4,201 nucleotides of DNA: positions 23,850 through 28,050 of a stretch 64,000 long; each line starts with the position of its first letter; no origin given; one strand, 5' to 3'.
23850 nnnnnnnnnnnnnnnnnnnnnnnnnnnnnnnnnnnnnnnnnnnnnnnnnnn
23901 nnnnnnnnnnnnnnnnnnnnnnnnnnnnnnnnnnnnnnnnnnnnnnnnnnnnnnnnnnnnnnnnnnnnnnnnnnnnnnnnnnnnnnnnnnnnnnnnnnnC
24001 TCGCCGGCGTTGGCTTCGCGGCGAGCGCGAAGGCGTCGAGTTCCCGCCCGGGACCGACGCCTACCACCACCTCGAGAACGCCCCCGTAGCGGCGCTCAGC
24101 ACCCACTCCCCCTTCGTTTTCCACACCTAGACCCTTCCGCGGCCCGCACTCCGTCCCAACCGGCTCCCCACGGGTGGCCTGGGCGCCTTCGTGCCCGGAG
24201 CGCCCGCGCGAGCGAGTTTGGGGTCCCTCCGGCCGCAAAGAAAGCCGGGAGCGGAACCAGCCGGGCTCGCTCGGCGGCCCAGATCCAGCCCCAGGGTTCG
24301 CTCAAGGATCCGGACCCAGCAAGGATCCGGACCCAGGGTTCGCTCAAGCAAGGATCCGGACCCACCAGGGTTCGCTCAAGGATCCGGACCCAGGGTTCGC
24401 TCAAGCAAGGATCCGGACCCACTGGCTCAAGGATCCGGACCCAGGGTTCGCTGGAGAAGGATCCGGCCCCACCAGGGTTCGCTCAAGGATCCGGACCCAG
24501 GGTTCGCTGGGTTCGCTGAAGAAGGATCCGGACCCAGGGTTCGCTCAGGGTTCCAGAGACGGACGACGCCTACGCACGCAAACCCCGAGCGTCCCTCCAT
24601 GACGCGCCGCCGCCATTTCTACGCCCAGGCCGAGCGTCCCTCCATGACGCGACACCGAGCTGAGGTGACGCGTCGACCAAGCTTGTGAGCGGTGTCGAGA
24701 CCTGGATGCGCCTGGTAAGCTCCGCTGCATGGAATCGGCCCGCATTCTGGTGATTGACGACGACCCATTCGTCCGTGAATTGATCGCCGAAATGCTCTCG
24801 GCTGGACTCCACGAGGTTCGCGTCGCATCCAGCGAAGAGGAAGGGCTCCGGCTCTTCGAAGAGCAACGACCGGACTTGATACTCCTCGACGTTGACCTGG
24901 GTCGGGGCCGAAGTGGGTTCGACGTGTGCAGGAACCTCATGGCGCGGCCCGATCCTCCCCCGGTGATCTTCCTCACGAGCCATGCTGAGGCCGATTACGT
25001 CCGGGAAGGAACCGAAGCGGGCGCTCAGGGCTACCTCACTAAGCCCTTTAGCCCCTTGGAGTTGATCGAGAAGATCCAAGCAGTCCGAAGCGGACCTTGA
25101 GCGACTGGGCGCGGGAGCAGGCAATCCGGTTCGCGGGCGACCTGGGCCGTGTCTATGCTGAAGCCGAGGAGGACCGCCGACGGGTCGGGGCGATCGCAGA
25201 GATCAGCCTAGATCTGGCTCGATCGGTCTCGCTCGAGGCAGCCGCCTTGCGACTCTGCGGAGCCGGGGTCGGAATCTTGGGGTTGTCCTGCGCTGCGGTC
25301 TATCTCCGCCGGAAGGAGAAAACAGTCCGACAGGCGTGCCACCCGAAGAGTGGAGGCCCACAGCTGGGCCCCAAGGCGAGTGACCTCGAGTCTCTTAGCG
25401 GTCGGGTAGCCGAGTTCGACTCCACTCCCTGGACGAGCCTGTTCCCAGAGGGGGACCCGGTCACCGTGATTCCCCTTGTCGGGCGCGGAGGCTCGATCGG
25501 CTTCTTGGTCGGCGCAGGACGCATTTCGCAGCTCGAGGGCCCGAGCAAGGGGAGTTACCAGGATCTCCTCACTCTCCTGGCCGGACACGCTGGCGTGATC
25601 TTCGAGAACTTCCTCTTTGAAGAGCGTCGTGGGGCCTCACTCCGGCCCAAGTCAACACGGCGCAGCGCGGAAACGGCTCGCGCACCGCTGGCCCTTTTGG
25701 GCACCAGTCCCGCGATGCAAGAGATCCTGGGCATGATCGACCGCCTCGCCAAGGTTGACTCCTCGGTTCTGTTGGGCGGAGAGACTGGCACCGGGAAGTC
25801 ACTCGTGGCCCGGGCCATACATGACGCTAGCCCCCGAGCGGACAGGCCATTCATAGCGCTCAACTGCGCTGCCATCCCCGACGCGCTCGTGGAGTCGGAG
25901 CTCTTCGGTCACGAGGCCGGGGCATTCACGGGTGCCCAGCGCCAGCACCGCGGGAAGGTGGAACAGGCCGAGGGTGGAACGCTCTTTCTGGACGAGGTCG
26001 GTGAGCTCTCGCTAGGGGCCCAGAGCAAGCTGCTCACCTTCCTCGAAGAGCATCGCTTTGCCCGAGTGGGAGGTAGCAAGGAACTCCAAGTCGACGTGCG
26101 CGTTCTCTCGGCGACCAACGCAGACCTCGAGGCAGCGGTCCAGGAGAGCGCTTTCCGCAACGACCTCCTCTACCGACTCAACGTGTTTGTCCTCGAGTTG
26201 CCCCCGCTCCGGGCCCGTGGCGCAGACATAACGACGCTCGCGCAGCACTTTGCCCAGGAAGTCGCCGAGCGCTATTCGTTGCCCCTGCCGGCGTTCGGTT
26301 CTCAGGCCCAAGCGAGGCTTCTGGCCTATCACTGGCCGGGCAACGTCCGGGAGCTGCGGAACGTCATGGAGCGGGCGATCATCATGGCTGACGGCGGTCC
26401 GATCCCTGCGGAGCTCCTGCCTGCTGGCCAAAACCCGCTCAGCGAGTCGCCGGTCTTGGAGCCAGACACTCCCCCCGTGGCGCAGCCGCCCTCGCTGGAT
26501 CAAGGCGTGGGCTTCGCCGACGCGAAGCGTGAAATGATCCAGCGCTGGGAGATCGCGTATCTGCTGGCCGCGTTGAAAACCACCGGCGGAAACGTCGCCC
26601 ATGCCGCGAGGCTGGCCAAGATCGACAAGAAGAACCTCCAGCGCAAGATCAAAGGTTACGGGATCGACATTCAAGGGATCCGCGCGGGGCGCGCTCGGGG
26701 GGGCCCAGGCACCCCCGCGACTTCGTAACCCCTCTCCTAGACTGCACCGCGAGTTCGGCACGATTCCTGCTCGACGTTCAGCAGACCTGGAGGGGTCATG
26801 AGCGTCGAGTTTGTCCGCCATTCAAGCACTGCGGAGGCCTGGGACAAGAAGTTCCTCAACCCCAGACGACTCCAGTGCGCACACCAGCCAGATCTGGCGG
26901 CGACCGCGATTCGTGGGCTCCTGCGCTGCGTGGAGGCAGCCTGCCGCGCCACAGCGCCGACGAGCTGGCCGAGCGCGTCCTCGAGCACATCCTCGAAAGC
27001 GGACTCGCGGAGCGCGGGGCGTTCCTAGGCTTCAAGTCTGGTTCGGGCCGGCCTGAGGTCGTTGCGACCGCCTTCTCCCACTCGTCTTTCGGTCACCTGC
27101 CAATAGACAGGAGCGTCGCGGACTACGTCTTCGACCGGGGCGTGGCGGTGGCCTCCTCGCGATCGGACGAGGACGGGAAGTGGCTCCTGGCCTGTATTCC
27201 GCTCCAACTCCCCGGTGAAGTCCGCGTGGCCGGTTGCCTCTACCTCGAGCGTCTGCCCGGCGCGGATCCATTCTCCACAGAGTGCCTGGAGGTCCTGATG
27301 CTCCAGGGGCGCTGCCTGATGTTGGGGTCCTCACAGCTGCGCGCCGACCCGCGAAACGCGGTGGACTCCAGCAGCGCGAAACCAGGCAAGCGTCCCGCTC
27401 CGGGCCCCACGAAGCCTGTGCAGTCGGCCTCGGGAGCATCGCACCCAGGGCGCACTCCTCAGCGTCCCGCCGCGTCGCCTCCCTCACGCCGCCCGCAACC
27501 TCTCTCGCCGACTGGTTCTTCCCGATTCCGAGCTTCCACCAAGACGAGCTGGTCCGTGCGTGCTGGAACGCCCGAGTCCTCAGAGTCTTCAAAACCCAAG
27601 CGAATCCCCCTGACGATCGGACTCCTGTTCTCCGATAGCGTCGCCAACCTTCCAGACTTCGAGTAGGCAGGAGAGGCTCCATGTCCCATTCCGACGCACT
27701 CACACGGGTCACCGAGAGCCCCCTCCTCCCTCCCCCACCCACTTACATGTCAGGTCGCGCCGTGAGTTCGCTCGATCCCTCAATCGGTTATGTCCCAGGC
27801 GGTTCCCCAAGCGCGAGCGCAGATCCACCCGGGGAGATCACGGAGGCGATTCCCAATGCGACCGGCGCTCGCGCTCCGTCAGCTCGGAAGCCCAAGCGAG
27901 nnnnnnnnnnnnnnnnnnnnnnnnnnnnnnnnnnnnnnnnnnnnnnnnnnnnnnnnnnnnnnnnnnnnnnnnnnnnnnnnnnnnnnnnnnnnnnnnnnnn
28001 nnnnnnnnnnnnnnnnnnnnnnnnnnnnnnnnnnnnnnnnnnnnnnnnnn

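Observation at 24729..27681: Split NtrC-like pair with a sigma54-type promoter motif directly downstream, feeding the receiver-kinase genes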

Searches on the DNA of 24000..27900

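Call 72: search_rna_families(source=window, start=24000, end=27900, threshold=evalue, max_evalue=1)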
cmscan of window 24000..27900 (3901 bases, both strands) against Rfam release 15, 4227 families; matches with E-value up to 1: 0.
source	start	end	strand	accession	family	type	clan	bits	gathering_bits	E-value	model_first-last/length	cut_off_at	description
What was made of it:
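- Tried and rejected: No Rfam match at E<=1 (call 72).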

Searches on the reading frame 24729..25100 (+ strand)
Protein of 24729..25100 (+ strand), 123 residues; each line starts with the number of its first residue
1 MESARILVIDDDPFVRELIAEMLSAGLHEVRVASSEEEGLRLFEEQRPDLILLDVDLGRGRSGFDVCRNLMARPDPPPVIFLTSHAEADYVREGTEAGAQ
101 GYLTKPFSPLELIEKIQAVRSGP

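Call 3: search_protein_families(library=pfam, proteins=[window:24729-25100:+], max_evalue=0.01)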
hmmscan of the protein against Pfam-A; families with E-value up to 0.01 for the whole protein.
window:24729-25100:+ (123 aa): 2 families
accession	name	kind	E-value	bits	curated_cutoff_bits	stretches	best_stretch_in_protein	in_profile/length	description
PF00072.30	Response_reg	-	3.3e-29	101.7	30.2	1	6-117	1-111/111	Response regulator receiver domain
PF20274.4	cREC_REC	-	3e-05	25.1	27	1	7-86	3-75/88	Cyclic-phosphate processing Receiver domain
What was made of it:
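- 24729..25100 (+): Single-domain receiver (123 aa) with all phospho-acceptor residues (D10-D12, D54, T83, K105). It is translationally coupled to the activator by a TTGA overlap. Pfam Response_reg 3.3e-29 (call 3).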

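Call 75: search_protein_families(library=ncbifam, proteins=[window:24729-25097:+], max_evalue=0.1)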
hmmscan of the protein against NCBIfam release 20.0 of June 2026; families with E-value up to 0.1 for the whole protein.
window:24729-25097:+ (123 aa): 106 families (the best 25 are shown)
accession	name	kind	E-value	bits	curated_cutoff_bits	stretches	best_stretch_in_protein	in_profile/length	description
TIGR02154.1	PhoB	equivalog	1.9e-23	83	296.2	1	3-119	2-119/226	phosphate regulon transcriptional regulator PhoB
NF040689.1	MtrAB_MtrA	equivalog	9.1e-23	80.7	300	1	6-118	1-111/219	MtrAB system response regulator MtrA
NF045944.1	ResRegRpaBCyano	equivalog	1.7e-22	79.9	330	1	7-119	1-111/229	response regulator transcription factor RpaB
NF007005.1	PRK09468.1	equivalog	1.9e-20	73.3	331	1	2-119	2-118/237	osmolarity response regulator transcription factor OmpR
NF008296.0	PRK11083.1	equivalog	6.1e-20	71.6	273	1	1-119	1-117/228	two-component system response regulator CreB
NF007135.0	PRK09581.1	equivalog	6.8e-19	68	474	1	3-118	2-118/457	PleD family two-component system response regulator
NF051850.1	RespRegRprY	equivalog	4.4e-18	65.5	370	1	2-119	3-119/234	response regulator transcription factor RprY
NF040534.1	resp_reg_YycF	equivalog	8e-18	64.5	340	1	5-118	2-113/231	response regulator YycF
NF007935.0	PRK10651.1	equivalog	4.5e-17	61.9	250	1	2-122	5-126/216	two-component system response regulator NarL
NF053854.1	RespRegPhoBBctds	equivalog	6e-17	61.8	270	1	6-119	1-114/225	two-component system response regulator PhoB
NF041733.1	resp_reg_CseB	equivalog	8e-17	61.4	350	1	5-119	2-114/228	two-component system response regulator CseB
NF006623.1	PRK09191.1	subfamily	2.5e-16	60.2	240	1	3-116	137-248/258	PhyR family response regulator anti-anti-sigma factor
NF045991.1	RespRegCtrARhodob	equivalog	7.2e-16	58.6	350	1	5-119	2-115/224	response regulator transcription factor CtrA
NF041367.1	CheY_Halo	equivalog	7.8e-16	58.5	200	1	6-119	1-113/114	chemotaxis protein CheY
NF051870.1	NAssimRespRegNtrX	equivalog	2.6e-15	56.3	600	1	4-113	2-112/452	nitrogen assimilation response regulator NtrX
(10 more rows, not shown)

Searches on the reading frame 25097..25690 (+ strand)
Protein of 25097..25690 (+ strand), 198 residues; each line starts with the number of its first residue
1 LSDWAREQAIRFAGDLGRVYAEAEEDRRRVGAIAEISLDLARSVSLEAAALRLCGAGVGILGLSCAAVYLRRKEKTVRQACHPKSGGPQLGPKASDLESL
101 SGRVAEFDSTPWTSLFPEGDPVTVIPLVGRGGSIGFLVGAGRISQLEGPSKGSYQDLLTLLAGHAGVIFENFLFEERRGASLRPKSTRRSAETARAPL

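Call 89: search_solved_structures(query=window:25097-25690:+, max_evalue=10)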
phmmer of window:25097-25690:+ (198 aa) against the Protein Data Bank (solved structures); distinct sequences matched with E-value up to 10: 2.
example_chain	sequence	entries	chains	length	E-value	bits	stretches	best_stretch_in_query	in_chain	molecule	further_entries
2z2p_A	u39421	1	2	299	0.43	13.7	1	130-166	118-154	Virginiamycin B lyase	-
2z2n_A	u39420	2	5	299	0.93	12.6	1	130-166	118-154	virginiamycin B lyase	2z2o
